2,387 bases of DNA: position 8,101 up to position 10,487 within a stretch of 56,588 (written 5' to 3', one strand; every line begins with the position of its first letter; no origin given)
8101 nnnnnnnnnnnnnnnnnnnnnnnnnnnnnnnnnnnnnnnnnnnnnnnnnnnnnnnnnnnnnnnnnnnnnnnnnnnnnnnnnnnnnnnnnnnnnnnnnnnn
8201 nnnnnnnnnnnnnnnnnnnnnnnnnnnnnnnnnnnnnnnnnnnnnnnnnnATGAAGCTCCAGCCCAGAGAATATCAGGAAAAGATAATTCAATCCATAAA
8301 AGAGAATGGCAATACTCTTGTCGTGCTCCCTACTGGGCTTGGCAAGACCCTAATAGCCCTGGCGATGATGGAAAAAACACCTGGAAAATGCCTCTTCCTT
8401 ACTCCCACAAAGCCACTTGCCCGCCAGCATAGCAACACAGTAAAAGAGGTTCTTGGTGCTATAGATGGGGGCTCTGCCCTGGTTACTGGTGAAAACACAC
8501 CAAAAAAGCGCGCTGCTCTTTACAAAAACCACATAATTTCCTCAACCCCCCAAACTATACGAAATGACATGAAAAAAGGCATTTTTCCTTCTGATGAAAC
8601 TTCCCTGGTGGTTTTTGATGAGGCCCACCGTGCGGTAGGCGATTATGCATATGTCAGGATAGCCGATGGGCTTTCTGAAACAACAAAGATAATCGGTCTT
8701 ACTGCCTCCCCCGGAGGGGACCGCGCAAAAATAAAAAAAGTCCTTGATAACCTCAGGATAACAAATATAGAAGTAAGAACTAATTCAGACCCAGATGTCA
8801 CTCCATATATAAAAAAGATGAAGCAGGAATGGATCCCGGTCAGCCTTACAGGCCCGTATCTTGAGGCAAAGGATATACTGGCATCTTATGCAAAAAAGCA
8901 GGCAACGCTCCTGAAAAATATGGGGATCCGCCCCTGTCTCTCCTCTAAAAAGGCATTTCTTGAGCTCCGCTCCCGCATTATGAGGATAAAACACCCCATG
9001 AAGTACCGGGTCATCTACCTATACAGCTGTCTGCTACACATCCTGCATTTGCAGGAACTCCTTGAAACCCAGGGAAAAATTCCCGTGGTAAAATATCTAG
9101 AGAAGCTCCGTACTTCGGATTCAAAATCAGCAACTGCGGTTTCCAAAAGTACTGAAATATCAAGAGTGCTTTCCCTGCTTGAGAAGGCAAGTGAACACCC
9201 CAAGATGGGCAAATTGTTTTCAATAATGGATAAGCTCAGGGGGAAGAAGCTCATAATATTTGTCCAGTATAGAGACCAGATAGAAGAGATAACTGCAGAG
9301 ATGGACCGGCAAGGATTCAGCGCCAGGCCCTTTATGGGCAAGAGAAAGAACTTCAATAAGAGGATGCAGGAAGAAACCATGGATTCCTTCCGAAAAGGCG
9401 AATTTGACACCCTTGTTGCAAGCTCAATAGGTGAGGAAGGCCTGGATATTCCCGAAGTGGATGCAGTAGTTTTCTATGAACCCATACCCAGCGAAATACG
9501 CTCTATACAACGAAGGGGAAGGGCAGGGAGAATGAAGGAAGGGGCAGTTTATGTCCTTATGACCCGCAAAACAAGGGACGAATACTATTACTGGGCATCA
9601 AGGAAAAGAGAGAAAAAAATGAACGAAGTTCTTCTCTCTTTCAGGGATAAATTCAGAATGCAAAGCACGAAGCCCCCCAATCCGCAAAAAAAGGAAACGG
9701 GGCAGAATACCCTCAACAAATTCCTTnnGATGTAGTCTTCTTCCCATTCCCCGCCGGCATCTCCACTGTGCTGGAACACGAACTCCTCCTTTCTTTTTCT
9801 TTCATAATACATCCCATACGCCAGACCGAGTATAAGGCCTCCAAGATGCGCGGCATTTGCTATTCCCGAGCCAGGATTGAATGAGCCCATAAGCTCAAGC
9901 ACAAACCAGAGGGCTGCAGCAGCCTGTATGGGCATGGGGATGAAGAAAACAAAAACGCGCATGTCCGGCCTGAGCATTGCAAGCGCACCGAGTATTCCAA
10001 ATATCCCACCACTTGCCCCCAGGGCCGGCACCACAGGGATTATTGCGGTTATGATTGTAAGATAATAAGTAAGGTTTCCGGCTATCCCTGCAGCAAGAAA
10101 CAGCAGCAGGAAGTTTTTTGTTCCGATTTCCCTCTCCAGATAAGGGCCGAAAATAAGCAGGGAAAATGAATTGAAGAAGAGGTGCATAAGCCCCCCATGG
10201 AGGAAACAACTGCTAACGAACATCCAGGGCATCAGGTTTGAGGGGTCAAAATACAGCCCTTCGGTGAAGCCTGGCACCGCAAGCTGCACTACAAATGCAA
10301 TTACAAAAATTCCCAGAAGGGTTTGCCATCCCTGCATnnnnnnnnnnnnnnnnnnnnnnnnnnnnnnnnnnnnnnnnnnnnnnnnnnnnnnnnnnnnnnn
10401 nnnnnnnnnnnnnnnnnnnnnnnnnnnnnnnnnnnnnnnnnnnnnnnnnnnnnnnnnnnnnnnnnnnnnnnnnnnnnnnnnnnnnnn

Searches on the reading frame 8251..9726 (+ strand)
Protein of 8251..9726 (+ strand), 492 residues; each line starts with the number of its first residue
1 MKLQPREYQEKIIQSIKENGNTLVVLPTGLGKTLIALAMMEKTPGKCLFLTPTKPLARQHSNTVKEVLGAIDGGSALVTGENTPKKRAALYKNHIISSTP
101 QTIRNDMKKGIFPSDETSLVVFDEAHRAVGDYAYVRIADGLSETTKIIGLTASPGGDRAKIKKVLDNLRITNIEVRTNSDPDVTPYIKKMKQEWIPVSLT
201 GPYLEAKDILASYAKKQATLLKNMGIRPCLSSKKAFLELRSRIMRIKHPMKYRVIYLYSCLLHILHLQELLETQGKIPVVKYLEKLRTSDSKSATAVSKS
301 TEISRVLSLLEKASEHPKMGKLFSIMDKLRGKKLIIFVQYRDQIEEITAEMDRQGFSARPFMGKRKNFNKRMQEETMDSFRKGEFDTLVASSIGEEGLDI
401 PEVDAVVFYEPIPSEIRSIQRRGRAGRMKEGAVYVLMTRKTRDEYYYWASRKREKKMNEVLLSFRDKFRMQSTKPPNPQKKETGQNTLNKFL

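Call 76: search_protein_families(library=pfam, proteins=[window:8251-9726:+], max_evalue=0.00001)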
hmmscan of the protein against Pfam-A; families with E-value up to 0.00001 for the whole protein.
window:8251-9726:+ (492 aa): 3 families
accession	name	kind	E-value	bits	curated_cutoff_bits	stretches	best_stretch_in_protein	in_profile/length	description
PF00270.35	DEAD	-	5.5e-23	82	26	1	7-155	2-161/167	DEAD/DEAH box helicase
PF00271.37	Helicase_C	-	1.6e-22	80.3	23.5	1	319-428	3-109/110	Helicase conserved C-terminal domain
PF04851.21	ResIII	-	2.2e-22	80.1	22.5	1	2-154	1-162/164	Type III restriction enzyme, res subunit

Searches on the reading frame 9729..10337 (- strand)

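Call 76: search_protein_families(library=pfam, proteins=[window:9729-10337:-], max_evalue=0.00001)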
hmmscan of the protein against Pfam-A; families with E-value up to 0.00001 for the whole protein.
window:9729-10337:- (203 aa): 1 family
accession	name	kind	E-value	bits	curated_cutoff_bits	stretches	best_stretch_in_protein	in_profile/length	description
PF01694.28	Rhomboid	-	5.3e-34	117.9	22.6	1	37-178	4-140/143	Rhomboid domain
